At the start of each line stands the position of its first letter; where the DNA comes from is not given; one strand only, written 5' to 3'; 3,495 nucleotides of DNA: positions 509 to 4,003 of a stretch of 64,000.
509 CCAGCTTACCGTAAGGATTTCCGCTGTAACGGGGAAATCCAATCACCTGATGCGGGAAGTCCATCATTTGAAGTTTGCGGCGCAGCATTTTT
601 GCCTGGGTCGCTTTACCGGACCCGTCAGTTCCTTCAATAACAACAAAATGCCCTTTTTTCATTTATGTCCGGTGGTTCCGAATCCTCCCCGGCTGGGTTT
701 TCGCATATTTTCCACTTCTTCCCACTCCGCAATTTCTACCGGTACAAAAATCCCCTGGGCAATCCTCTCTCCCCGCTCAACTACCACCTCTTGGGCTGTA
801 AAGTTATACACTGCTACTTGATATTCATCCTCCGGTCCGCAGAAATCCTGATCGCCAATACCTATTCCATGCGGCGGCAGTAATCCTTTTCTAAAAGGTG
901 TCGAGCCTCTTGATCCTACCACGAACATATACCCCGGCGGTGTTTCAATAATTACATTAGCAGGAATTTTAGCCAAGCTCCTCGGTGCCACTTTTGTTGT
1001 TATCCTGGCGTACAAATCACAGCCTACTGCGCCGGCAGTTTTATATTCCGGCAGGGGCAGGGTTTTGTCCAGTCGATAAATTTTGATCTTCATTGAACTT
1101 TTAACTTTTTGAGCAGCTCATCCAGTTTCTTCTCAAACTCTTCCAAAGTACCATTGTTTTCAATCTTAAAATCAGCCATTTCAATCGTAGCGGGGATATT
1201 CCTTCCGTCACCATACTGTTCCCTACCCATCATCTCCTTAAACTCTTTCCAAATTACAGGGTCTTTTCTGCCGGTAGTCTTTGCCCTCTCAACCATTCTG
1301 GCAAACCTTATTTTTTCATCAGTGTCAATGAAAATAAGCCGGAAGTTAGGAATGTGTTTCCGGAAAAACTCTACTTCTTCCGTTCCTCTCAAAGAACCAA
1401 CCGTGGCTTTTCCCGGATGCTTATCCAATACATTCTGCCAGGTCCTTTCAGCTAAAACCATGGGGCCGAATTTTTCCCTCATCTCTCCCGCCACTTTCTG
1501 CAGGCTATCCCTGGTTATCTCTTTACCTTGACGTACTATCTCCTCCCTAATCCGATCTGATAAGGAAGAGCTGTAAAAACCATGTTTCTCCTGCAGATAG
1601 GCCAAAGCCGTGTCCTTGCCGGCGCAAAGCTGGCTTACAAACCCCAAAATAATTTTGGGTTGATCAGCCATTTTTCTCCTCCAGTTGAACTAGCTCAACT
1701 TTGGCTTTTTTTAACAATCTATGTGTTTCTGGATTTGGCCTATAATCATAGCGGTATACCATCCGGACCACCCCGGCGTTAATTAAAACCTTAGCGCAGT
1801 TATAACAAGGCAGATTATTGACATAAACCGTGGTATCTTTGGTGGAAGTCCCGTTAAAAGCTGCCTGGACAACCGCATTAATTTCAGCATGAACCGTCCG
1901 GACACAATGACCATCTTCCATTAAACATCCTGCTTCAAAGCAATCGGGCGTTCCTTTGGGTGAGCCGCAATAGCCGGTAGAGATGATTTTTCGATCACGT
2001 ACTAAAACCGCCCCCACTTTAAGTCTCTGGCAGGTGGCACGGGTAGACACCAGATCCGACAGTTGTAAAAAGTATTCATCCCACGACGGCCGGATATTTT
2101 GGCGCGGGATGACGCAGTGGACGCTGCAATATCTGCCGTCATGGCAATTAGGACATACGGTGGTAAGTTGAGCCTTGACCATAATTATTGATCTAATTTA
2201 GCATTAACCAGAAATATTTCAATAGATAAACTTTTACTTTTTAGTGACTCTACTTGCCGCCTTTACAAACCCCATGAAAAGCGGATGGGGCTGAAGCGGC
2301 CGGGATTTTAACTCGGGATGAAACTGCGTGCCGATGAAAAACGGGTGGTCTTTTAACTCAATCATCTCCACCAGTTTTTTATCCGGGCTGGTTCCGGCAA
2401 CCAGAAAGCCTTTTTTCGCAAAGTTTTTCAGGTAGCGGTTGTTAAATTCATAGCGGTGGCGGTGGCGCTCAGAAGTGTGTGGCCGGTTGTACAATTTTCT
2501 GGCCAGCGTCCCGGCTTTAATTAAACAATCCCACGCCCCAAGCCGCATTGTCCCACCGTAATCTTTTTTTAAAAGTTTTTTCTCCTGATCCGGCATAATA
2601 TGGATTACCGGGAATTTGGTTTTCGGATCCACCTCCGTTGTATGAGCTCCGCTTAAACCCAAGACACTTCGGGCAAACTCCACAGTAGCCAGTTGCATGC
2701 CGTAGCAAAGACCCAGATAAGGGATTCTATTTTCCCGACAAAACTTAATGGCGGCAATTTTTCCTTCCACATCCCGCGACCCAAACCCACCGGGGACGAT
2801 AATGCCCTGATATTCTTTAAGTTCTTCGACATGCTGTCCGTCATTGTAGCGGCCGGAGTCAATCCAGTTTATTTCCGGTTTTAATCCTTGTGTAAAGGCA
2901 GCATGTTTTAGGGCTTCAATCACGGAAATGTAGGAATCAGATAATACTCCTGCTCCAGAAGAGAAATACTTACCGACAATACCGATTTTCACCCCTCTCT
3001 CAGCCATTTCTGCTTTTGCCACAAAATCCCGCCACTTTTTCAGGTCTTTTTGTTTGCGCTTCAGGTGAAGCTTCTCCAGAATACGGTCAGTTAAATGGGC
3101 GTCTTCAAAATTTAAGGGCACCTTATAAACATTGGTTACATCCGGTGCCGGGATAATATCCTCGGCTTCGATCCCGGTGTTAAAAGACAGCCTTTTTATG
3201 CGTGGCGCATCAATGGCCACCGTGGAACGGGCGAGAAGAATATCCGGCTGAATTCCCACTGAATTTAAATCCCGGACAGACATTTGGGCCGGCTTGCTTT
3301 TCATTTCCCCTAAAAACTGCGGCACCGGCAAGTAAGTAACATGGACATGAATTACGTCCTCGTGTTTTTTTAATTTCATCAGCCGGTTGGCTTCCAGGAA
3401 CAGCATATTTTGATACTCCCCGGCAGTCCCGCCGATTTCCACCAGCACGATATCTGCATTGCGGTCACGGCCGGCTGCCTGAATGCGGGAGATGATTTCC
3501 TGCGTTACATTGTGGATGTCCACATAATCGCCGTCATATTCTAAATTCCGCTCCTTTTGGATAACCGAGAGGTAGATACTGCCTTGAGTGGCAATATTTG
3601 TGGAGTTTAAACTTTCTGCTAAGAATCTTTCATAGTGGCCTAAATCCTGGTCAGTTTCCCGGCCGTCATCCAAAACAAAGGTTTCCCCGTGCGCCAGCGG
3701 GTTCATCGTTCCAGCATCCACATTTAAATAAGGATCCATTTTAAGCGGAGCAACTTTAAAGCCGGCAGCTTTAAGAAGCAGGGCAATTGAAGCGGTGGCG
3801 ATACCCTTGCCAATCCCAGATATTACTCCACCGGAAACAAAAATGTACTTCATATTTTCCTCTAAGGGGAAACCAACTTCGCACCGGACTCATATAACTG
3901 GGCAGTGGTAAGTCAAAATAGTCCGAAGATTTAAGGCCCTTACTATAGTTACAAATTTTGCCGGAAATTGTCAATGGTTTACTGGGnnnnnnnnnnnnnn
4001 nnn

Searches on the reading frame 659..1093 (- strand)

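Call 51: search_protein_families(library=pfam, proteins=[window:659-1093:-], max_evalue=0.001)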
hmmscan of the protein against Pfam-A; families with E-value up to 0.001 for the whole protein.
window:659-1093:- (144 aa): 1 family
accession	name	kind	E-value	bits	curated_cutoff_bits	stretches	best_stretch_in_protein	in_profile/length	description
PF00692.24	dUTPase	-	4.4e-15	56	22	1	13-141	4-128/129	dUTPase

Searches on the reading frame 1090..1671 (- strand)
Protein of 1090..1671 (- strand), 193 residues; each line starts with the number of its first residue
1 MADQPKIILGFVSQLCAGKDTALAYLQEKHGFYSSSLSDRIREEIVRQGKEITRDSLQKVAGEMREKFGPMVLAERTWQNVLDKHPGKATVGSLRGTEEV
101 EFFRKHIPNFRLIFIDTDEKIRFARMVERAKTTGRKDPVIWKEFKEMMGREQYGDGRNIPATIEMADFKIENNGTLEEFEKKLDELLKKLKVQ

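Call 29: search_protein_families(library=pfam, proteins=[window:1090-1671:-], max_evalue=0.0001)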
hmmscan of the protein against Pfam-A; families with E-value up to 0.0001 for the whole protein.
window:1090-1671:- (193 aa): 1 family
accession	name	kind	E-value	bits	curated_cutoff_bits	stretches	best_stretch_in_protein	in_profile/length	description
PF13207.12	AAA_17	-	5.2e-11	43.4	27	1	17-137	6-129/136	AAA domain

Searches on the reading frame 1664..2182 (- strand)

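Call 29: search_protein_families(library=pfam, proteins=[window:1664-2182:-], max_evalue=0.0001)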
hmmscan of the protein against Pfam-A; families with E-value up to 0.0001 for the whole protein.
window:1664-2182:- (172 aa): 2 families
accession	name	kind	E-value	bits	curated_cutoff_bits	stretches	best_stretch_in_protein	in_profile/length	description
PF00383.29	dCMP_cyt_deam_1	-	2.3e-23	82.5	25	1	33-143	2-100/102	Cytidine and deoxycytidylate deaminase zinc-binding region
PF14437.12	MafB19-deam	-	9.1e-19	68.2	27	1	33-148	2-104/142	MafB19-like deaminase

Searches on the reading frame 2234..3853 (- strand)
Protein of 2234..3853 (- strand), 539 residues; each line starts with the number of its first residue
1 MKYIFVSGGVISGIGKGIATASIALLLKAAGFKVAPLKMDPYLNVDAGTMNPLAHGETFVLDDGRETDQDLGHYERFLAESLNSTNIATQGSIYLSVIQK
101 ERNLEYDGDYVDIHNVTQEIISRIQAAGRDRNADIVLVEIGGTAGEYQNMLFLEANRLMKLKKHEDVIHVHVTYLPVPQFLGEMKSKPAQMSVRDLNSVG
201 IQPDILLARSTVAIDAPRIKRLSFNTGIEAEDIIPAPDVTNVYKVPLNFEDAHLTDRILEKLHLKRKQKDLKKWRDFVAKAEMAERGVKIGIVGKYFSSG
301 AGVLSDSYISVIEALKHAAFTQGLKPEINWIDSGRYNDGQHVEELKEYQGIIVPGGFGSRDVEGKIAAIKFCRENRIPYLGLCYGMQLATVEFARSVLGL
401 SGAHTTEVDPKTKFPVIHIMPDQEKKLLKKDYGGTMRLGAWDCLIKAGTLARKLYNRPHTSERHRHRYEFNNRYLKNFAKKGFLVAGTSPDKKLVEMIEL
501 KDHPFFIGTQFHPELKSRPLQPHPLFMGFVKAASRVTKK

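Call 29: search_protein_families(library=pfam, proteins=[window:2234-3853:-], max_evalue=0.0001)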
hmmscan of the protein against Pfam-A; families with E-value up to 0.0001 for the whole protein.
window:2234-3853:- (539 aa): 3 families
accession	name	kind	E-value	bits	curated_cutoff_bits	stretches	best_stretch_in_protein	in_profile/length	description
PF06418.20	CTP_synth_N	-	7.7e-94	314.4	26.1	1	2-264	1-265/265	CTP synthase N-terminus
PF00117.34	GATase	-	3.3e-38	131.7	22.8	1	304-531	2-189/190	Glutamine amidotransferase class-I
PF07722.19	Peptidase_C26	-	1.3e-06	28.7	20.5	1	365-514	94-219/219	Peptidase C26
